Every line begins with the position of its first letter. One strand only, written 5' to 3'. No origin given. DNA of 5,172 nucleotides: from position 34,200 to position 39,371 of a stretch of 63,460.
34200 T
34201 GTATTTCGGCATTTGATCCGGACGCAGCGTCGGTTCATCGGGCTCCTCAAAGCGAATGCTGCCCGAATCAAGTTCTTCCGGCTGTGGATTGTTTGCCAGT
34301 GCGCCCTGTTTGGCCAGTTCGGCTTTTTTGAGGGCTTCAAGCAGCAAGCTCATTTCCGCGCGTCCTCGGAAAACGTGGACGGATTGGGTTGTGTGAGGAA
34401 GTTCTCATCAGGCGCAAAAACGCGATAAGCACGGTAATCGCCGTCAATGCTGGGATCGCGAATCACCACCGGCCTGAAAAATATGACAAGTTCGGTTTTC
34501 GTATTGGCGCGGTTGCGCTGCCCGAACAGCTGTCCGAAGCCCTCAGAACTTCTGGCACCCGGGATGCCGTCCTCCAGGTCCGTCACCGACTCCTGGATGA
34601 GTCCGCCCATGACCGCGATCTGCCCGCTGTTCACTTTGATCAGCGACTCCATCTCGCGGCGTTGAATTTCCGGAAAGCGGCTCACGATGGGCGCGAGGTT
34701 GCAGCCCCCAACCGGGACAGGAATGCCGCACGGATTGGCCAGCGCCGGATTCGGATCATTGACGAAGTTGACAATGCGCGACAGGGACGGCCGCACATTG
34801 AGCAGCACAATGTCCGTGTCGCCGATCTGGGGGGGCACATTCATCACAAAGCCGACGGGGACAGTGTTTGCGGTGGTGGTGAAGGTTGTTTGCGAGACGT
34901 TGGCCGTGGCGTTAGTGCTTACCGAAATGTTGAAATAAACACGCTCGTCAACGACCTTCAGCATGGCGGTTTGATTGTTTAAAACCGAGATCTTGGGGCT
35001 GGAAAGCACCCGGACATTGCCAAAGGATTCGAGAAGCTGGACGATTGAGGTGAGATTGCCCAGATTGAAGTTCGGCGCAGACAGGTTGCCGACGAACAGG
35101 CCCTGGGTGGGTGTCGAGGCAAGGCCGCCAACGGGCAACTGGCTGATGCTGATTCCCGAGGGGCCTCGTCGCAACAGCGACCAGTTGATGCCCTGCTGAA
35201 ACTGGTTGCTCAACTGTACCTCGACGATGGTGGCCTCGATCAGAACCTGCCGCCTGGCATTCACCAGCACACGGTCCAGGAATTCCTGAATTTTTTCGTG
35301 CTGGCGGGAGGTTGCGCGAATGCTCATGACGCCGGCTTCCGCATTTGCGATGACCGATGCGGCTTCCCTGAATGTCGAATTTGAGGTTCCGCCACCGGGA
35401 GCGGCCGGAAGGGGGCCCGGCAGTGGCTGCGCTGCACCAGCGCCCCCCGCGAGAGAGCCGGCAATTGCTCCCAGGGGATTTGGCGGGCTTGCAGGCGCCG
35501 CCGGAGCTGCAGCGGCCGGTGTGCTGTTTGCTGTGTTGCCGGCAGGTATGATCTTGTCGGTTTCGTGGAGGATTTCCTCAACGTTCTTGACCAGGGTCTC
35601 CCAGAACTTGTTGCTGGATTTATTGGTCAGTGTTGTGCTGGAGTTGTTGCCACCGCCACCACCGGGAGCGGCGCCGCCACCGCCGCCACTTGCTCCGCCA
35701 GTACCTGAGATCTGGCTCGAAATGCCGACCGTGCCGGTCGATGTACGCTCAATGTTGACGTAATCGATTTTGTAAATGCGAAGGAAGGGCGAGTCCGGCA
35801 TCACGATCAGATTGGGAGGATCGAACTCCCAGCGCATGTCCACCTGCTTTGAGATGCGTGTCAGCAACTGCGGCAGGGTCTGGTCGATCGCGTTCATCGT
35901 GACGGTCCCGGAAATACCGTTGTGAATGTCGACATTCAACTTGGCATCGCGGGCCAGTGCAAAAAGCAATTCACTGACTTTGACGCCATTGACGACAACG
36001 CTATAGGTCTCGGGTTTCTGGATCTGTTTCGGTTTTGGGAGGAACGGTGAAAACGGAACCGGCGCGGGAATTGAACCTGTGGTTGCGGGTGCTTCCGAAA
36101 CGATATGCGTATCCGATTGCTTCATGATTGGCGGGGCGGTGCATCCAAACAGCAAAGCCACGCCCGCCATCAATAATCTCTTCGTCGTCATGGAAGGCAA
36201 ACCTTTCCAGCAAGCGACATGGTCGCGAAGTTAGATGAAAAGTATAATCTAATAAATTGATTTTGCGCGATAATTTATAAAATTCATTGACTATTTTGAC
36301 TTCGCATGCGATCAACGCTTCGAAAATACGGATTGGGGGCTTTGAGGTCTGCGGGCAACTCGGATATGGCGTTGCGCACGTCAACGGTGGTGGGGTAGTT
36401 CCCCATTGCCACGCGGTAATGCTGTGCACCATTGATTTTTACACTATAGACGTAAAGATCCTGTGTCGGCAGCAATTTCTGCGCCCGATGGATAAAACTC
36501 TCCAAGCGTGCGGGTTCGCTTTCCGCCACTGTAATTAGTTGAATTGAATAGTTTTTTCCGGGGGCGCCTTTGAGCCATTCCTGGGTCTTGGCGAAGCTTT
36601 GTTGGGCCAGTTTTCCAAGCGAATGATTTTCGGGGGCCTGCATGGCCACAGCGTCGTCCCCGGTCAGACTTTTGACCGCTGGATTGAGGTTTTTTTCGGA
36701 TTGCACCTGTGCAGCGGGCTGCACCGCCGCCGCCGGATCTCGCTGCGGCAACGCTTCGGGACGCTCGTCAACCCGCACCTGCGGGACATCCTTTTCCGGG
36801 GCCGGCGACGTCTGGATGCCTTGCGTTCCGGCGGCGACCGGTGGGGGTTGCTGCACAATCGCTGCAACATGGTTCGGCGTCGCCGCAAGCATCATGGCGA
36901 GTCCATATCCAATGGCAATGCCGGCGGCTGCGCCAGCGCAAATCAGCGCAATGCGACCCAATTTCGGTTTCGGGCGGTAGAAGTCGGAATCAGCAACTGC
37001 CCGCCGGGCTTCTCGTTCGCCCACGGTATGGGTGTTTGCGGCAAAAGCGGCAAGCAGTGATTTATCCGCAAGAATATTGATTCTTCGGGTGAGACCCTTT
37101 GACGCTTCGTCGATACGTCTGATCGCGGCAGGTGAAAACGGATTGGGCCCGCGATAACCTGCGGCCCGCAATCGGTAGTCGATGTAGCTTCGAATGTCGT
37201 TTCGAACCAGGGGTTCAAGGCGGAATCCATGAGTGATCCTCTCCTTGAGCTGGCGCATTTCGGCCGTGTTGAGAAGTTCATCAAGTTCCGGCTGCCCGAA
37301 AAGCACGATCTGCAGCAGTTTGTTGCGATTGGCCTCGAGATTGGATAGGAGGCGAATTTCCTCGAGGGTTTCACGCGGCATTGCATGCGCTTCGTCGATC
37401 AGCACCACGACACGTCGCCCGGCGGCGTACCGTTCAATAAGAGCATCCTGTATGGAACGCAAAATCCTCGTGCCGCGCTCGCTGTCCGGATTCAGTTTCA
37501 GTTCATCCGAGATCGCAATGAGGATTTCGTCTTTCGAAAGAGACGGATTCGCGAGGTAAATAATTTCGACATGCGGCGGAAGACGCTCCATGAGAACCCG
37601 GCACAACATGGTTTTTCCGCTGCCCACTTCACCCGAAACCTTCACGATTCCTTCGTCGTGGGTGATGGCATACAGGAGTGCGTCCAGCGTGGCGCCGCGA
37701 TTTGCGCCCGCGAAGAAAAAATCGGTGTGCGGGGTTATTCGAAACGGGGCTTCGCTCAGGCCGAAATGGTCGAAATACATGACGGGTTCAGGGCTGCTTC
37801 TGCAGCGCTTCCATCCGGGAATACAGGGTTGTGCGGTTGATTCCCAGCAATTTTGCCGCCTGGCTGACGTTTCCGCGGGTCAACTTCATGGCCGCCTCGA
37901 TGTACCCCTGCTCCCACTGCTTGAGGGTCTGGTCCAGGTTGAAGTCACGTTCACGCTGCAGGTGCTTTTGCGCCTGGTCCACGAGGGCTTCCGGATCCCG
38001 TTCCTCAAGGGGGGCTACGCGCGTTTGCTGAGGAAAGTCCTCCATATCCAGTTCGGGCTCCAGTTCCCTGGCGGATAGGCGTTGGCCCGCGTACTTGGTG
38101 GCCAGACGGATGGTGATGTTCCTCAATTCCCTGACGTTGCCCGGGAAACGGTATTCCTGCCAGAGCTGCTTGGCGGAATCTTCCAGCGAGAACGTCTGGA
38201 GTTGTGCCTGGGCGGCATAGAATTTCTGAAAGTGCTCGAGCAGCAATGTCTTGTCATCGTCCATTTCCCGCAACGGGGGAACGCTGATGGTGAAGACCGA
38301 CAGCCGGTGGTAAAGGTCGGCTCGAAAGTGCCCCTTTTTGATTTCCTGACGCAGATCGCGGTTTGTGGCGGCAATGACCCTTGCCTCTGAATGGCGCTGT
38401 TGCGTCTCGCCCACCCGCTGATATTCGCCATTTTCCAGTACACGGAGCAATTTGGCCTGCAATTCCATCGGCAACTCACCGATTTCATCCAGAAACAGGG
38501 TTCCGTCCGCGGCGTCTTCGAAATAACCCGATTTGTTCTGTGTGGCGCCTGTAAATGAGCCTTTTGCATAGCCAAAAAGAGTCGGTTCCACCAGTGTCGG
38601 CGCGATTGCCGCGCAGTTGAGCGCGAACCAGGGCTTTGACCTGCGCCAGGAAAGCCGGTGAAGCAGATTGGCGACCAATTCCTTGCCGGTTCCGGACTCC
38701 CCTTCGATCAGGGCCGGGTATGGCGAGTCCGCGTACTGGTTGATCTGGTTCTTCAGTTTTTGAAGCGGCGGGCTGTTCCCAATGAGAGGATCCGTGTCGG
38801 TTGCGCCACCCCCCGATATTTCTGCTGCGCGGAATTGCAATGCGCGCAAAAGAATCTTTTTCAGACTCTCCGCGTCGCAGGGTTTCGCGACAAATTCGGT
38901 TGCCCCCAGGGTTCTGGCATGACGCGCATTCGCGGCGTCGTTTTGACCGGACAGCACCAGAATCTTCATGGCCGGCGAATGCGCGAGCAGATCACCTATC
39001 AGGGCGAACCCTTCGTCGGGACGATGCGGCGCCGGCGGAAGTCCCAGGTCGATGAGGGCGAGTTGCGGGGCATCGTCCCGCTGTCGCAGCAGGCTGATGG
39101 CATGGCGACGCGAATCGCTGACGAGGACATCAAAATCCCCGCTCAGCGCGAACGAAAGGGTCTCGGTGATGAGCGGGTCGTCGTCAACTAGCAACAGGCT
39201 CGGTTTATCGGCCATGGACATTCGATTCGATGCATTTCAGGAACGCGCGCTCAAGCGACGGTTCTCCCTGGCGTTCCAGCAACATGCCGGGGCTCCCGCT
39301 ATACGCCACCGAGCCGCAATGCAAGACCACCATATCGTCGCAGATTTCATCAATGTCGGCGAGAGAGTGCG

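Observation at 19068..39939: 21-kb sigma-54-wired, MSHA-like type IV filament locus with an atypical parts list, between core genes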

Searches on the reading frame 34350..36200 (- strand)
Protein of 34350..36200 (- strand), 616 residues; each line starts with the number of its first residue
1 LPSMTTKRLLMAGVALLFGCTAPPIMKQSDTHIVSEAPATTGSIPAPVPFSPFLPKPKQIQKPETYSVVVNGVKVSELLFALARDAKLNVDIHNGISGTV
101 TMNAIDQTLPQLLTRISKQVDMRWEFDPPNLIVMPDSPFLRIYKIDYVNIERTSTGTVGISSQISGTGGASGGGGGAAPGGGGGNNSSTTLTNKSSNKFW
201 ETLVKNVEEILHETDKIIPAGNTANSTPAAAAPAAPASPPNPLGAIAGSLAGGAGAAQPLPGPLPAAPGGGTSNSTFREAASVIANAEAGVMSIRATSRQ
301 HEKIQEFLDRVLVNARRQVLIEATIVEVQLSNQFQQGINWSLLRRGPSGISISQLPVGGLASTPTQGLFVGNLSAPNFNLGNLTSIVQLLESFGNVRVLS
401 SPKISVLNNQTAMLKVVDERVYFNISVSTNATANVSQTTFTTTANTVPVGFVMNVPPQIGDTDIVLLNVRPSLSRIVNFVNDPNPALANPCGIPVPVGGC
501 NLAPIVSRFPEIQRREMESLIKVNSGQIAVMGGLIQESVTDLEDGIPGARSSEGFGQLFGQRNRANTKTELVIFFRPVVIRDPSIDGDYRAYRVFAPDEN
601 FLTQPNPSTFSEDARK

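Call 5: search_protein_families(library=pfam, proteins=[window:34350-36200:-], max_evalue=0.01)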
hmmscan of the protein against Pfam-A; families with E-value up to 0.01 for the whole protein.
window:34350-36200:- (616 aa): 2 families
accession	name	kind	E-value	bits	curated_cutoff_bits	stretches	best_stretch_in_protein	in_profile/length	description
PF00263.26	Secretin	-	1.1e-29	103.6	27.5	1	390-581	2-169/169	Bacterial type II and III secretion system protein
PF07655.18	Secretin_N_2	-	3.4e-07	31.1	23.4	1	141-214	2-80/91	Secretin N-terminal domain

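Call 7: search_protein_families(library=ncbifam, proteins=[window:34350-36200:-], max_evalue=0.01)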
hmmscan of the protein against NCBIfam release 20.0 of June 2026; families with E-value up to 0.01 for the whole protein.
window:34350-36200:- (616 aa): 9 families
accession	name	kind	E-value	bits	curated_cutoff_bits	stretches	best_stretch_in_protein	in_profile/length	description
TIGR02519.1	pilus_MshL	equivalog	6.6e-64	215.7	250.2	1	283-580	1-290/290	pilus (MSHA type) biogenesis protein MshL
TIGR02517.1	type_II_gspD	equivalog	7.3e-41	140.3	351.35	1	203-583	249-593/600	type II secretion system secretin GspD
TIGR02520.1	pilus_B_mal_scr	equivalog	2.2e-25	89.2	287.65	2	284-579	240-513/513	PilN family type IVB pilus formation outer membrane protein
TIGR02516.1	type_III_yscC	equivalog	2e-20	72.8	238.45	3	274-448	192-355/463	type III secretion system outer membrane ring subunit SctC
TIGR02515.1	IV_pilus_PilQ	subfamily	1.4e-18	67.1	284.35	3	508-580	355-427/428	type IV pilus secretin PilQ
NF010083.0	PRK13568.1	equivalog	1.4e-14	53.7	554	1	511-581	348-418/419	DNA uptake porin HofQ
NF042912.1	Amuc_1098_fam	equivalog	3.2e-13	48.6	750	2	431-584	647-799/805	Amuc_1098 family type IV pilus outer membrane protein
NF011873.0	PRK15346.1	equivalog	1.9e-09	36.8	524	1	292-439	247-382/499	EscC/YscC/HrcC family type III secretion system outer membrane ring protein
NF007851.2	PRK10560.1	exception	3.1e-07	29.6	598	1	512-580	341-409/412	DNA uptake porin HofQ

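Call 83: search_solved_structures(query=window:34353-36158:-, max_evalue=0.00001)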
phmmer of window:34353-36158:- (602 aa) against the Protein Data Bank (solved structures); distinct sequences matched with E-value up to 0.00001: 11.
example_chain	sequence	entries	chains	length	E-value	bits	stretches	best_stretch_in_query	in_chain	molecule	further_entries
6hcg_A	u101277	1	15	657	2.8e-15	58.9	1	293-570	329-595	Type II secretion system protein D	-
6i1y_A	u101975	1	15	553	3e-15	58.8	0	352-463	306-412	General secretion pathway protein GspD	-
9k8v_A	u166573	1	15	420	1.1e-14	56.9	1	499-581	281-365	General secretion pathway protein D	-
5wq9_A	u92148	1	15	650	5.6e-14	54.6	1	499-582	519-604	Type II secretion system protein D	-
5wq8_A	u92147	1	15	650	6.5e-14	54.4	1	499-580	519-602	Type II secretion system protein D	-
5wln_G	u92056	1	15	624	1.3e-13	53.4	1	293-569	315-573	Type II secretion system protein D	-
5wq7_A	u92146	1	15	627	6e-12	47.9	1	264-571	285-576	Putative type II secretion system protein D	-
9u5s_A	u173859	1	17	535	6.2e-12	47.9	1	277-482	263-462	Outer membrane lipoprotein BfpB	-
5w68_A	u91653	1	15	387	3.9e-11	45.2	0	500-579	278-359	Putative type II secretion protein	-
5zdh_A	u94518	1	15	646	4.3e-10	41.8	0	500-579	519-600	Type II secretion system protein D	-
6i1x_A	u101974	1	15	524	1.3e-09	40.2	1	253-573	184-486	Type II secretion system protein D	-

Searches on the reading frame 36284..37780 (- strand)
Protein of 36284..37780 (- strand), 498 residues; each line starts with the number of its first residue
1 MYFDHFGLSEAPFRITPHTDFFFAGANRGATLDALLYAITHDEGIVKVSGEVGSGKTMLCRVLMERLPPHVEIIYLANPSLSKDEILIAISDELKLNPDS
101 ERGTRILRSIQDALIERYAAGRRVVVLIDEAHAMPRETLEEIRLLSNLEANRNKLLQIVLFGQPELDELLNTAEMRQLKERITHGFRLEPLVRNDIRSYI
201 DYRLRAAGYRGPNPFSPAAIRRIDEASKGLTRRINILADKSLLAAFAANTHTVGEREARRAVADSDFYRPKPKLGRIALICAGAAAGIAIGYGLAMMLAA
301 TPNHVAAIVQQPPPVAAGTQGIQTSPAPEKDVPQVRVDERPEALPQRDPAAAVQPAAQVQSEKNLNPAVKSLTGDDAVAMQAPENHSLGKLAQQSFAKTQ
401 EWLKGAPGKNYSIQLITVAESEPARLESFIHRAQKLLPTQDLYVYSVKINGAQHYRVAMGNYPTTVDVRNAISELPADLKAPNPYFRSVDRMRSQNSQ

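Call 5: search_protein_families(library=pfam, proteins=[window:36284-37780:-], max_evalue=0.01)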
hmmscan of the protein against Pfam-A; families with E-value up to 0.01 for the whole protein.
window:36284-37780:- (498 aa): 9 families
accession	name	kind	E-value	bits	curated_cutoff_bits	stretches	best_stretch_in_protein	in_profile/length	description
PF13401.12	AAA_22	-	1.3e-28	100.3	27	1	41-170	3-130/130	AAA domain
PF13191.12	AAA_16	-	3e-09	38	32.6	1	31-152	11-162/167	AAA ATPase domain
PF00004.35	AAA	-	0.00038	21.4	21.2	1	48-138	3-73/131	ATPase family associated with various cellular activities (AAA)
PF25201.1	nSTAND6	-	0.00058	20.4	27.7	1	31-134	7-113/148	Novel STAND NTPase 6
PF05036.18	SPOR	-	0.0006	20.5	21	1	408-487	2-75/76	SPOR domain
PF20703.3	nSTAND1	-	0.0043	17.2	27.1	1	18-211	12-207/379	Novel STAND NTPase 1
PF00005.33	ABC_tran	-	0.0051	17.9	25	0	45-85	13-52/137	ABC transporter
PF20720.3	nSTAND3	-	0.0095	16.1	27.2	0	39-79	13-54/155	Novel STAND NTPase 3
PF04851.21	ResIII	-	0.0097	16.3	22.5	0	109-142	106-146/164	Type III restriction enzyme, res subunit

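Call 7: search_protein_families(library=ncbifam, proteins=[window:36284-37780:-], max_evalue=0.01)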
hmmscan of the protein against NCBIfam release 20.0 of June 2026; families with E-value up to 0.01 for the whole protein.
window:36284-37780:- (498 aa): 3 families
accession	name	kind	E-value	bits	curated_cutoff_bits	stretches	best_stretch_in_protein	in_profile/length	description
TIGR03015.1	pepcterm_ATPase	hypoth_equivalog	4.5e-64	216.5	324.5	1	1-264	1-265/269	XrtA/PEP-CTERM system-associated ATPase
NF008153.0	PRK10905.1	equivalog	6.2e-08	32.2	256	1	334-490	267-417/424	cell division protein DamX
NF011523.0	PRK14962.1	equivalog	0.0017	17.2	576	1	49-158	42-151/474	DNA polymerase III subunits gamma and tau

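Call 84: search_solved_structures(query=window:36287-37780:-, max_evalue=0.01)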
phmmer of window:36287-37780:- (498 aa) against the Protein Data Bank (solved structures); distinct sequences matched with E-value up to 0.01: 2.
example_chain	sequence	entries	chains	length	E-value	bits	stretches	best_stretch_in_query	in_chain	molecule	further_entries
2lfv_A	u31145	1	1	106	6.7e-05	25.3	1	402-491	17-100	Protein damX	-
8xvb_A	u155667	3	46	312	0.0085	18.4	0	42-151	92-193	ATP-dependent target DNA activator B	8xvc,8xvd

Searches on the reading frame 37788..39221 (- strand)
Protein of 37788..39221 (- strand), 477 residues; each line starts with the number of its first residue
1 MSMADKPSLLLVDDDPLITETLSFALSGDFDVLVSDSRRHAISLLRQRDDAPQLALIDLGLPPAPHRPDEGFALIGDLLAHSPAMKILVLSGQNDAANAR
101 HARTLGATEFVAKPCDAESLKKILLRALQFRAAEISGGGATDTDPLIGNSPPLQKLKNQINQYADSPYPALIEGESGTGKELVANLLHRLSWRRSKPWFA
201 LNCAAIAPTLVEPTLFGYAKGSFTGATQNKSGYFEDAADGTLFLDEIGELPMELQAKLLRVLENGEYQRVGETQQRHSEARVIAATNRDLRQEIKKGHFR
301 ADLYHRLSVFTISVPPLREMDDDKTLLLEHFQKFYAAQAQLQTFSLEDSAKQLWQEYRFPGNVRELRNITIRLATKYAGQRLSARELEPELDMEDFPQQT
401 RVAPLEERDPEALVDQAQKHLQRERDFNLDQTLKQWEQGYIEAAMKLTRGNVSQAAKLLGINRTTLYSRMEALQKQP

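Call 5: search_protein_families(library=pfam, proteins=[window:37788-39221:-], max_evalue=0.01)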
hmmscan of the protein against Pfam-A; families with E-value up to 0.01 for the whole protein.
window:37788-39221:- (477 aa): 10 families
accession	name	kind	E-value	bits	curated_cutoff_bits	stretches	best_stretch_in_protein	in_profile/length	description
PF00158.32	Sigma54_activat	-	8.9e-66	221.2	20.2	1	146-312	1-167/168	Sigma-54 interaction domain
PF14532.12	Sigma54_activ_2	-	1.2e-24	87.6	25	1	147-317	1-138/138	Sigma-54 interaction domain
PF25601.1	AAA_lid_14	-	1.4e-14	54.1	27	1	318-398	1-81/87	AAA+ ATPase lid domain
PF00072.30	Response_reg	-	5.1e-14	52.8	30.2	1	10-123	2-109/111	Response regulator receiver domain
PF02954.25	HTH_8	-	5.9e-14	52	22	1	433-472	2-41/42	Bacterial regulatory protein, Fis family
PF07728.20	AAA_5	-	3.8e-06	27.4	22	1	171-289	3-124/139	AAA domain (dynein-related subfamily)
PF01078.27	Mg_chelatase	-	0.0023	17.8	20.3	0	225-287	93-157/207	Magnesium chelatase, subunit ChlI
PF13556.12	HTH_30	-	0.0033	17.6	27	1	448-474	11-37/59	PucR C-terminal helix-turn-helix domain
PF07724.20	AAA_2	-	0.007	16.9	27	0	171-297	7-134/166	AAA domain (Cdc48 subfamily)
PF13518.12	HTH_28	-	0.0073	16.8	25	0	449-469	12-32/52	Helix-turn-helix domain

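Call 7: search_protein_families(library=ncbifam, proteins=[window:37788-39221:-], max_evalue=0.01)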
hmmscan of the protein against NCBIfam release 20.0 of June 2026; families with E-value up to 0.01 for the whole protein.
window:37788-39221:- (477 aa): 58 families (the best 25 are shown)
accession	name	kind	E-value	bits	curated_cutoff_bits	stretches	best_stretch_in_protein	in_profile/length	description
TIGR01818.1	ntrC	equivalog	3.4e-110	369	558.6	1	10-471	2-461/463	nitrogen regulation protein NR(I)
TIGR02915.1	PEP_resp_reg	equivalog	1.2e-109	367.1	502.6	2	9-388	1-383/445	PEP-CTERM-box response regulator transcription factor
NF003451.0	PRK05022.1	equivalog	4.8e-99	332.4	476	1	140-468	186-503/512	nitric oxide reductase transcriptional regulator NorR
NF008469.0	PRK11361.1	equivalog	3.3e-85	286.5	714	1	5-470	3-451/461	acetoacetate metabolism transcriptional regulator AtoC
NF041552.1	TF_PrdR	equivalog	1.2e-84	284.7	795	1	138-472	261-575/577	sigma-54 dependent transcriptional regulator PrdR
NF041946.1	LuxO_transreg_Vib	equivalog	5.8e-83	279.2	800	1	27-475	18-462/463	quorum-sensing sigma-54 dependent transcriptional regulator LuxO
TIGR01817.1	nifA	equivalog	4.9e-82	276.4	528.85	1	134-391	186-442/534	nif-specific transcriptional activator NifA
NF008176.1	PRK10923.1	equivalog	1.2e-81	274.6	620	1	9-471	6-464/469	nitrogen regulation protein NR(I)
NF038308.1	RNA_repair_RtcR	equivalog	2.4e-81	274.2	650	1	143-469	179-507/530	RNA repair transcriptional activator RtcR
TIGR02974.1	phageshock_pspF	equivalog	1.5e-80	271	443.55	1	146-464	1-327/336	phage shock protein operon transcriptional activator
TIGR02329.1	propionate_PrpR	equivalog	6e-78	262.8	499.2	1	143-472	211-526/526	propionate catabolism operon regulatory protein PrpR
NF011953.0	PRK15424.1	equivalog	5.7e-77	259.5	703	1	141-474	216-535/538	propionate catabolism operon regulatory protein PrpR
NF051870.1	NAssimRespRegNtrX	equivalog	7.7e-77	259.1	600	1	9-473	4-450/452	nitrogen assimilation response regulator NtrX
NF007689.0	PRK10365.1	equivalog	1e-76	258.6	760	1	5-394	4-389/441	sigma-54-dependent response regulator transcription factor ZraR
NF050807.1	TransRegFlbDCaul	equivalog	8.3e-76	255.7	750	1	73-472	59-437/454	sigma-54-dependent transcriptional regulator FlbD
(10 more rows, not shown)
